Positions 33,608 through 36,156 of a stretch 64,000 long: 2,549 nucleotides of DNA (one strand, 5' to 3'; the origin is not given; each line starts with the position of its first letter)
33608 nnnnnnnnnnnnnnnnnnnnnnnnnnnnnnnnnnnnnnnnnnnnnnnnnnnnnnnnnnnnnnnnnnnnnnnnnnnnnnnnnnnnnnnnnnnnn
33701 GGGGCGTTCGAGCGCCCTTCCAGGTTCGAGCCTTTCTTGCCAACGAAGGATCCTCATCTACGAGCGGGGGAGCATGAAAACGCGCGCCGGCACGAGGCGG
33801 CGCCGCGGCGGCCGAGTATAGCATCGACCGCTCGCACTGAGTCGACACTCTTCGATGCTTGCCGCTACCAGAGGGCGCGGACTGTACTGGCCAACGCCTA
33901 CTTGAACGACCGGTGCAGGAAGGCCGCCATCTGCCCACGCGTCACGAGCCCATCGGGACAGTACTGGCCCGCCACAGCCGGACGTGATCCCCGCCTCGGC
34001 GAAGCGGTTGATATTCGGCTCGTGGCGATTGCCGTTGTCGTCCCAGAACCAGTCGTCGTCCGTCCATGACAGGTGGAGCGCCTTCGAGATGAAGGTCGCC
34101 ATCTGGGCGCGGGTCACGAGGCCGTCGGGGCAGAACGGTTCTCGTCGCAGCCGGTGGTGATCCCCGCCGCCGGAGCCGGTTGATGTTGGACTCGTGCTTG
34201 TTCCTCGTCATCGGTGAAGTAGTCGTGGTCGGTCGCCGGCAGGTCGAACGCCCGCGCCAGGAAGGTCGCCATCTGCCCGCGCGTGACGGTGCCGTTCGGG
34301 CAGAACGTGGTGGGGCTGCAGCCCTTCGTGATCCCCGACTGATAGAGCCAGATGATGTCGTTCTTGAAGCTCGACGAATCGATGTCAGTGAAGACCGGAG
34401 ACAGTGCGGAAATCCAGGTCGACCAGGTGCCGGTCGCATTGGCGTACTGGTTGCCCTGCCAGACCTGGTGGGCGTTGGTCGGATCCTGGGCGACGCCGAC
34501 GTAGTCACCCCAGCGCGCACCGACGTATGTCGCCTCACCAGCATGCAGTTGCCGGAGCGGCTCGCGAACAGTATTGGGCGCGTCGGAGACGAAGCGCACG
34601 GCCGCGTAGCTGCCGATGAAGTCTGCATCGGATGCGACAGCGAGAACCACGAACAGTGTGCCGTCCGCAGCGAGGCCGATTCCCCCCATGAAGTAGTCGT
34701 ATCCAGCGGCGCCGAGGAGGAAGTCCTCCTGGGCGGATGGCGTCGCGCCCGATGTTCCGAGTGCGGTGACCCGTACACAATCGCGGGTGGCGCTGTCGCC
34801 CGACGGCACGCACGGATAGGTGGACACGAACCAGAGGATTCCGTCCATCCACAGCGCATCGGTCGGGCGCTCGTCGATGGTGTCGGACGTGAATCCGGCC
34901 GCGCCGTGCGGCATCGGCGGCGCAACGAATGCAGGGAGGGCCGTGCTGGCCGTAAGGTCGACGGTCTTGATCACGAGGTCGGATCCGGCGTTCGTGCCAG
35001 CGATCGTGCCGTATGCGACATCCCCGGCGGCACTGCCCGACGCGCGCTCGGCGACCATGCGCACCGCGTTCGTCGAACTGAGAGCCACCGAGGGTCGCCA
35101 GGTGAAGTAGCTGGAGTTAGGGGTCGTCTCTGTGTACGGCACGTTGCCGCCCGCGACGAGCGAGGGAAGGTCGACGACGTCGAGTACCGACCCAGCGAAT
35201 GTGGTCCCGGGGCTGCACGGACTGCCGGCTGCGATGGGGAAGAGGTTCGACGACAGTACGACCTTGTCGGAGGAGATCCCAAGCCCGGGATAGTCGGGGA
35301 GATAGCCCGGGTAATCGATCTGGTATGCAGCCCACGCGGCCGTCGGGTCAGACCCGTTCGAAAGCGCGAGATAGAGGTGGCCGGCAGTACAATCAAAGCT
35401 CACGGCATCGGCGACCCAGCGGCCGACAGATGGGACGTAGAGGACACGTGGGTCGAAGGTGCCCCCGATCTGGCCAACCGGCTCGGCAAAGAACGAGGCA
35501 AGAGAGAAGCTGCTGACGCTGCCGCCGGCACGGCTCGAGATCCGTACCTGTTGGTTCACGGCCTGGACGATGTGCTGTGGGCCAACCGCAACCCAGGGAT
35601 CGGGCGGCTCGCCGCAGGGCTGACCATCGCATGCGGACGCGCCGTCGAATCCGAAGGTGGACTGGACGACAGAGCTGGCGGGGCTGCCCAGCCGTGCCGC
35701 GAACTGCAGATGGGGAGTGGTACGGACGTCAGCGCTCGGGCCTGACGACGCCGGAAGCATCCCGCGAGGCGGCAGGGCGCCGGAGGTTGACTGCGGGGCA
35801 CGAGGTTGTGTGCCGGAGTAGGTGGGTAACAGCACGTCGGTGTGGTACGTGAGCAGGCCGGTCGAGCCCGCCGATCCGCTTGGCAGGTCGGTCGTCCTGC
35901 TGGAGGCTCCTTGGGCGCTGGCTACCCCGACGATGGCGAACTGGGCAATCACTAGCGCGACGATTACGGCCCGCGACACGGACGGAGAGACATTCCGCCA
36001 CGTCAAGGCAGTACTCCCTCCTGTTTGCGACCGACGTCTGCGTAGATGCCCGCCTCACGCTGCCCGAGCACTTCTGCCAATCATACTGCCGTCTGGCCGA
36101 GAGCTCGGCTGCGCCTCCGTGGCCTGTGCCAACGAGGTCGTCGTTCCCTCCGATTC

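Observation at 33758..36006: Two paralogous cell-surface proteins share a ~450-aa domain of unknown function; one is SLH-anchored, the other repeat-decorated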

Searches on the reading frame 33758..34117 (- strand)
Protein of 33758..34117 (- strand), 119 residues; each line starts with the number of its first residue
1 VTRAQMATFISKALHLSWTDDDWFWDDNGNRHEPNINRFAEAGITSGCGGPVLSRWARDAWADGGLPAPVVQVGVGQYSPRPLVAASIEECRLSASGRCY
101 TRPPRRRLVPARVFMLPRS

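Call 3: search_protein_families(library=pfam, proteins=[window:33758-34117:-], max_evalue=1)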
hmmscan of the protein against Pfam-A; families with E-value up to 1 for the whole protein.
window:33758-34117:- (119 aa): 0 families

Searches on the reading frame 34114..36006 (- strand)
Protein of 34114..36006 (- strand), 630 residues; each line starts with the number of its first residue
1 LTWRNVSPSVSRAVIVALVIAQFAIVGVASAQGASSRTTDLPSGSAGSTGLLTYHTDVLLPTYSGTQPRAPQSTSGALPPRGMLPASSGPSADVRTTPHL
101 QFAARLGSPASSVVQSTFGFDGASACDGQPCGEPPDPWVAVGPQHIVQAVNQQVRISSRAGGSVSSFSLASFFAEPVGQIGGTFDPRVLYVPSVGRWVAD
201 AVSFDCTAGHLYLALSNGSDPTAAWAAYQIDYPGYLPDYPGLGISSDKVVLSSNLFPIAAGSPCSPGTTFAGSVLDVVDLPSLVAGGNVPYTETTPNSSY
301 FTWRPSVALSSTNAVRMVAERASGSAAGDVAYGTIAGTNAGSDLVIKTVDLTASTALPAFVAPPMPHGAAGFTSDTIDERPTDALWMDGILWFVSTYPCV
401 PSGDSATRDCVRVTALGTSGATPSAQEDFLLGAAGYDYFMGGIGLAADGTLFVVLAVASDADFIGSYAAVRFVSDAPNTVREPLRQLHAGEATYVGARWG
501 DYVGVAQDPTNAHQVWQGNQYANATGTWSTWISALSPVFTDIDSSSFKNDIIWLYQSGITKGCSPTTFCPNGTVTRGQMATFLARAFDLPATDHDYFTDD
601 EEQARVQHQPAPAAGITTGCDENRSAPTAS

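Call 3: search_protein_families(library=pfam, proteins=[window:34114-36006:-], max_evalue=1)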
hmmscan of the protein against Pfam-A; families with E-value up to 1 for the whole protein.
window:34114-36006:- (630 aa): 1 family
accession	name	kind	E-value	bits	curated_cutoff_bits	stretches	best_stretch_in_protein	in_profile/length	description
PF00395.25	SLH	-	1e-08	35.4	20.8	1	539-580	2-44/44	S-layer homology domain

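Call 6: search_protein_families(library=ncbifam, proteins=[window:34114-36006:-], max_evalue=1)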
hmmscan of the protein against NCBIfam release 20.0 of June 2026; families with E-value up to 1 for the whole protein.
window:34114-36006:- (630 aa): 1 family
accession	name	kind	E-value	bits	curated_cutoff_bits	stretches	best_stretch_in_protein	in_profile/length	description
NF033190.2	inl_like_NEAT_1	exception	0.0011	17.3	1275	1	538-594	642-698/754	NEAT domain-containing leucine-rich repeat protein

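Call 7: search_solved_structures(query=window:34114-36006:-, max_evalue=10, show_alignments=2)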
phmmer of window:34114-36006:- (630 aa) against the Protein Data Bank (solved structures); distinct sequences matched with E-value up to 10: 5.
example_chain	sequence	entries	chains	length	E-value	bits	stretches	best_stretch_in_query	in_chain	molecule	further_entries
4aq1_A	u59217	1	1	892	2.2e-05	26.3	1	539-592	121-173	SBSB PROTEIN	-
4aq1_C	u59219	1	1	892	2.2e-05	26.3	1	539-592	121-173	SBSB PROTEIN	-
3pyw_A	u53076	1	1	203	0.00081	21.1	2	538-592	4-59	S-layer protein sap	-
6bt4_A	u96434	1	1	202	0.001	20.8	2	538-592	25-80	S-layer protein sap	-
9g93_A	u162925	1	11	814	0.014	17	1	530-592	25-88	S-layer protein sap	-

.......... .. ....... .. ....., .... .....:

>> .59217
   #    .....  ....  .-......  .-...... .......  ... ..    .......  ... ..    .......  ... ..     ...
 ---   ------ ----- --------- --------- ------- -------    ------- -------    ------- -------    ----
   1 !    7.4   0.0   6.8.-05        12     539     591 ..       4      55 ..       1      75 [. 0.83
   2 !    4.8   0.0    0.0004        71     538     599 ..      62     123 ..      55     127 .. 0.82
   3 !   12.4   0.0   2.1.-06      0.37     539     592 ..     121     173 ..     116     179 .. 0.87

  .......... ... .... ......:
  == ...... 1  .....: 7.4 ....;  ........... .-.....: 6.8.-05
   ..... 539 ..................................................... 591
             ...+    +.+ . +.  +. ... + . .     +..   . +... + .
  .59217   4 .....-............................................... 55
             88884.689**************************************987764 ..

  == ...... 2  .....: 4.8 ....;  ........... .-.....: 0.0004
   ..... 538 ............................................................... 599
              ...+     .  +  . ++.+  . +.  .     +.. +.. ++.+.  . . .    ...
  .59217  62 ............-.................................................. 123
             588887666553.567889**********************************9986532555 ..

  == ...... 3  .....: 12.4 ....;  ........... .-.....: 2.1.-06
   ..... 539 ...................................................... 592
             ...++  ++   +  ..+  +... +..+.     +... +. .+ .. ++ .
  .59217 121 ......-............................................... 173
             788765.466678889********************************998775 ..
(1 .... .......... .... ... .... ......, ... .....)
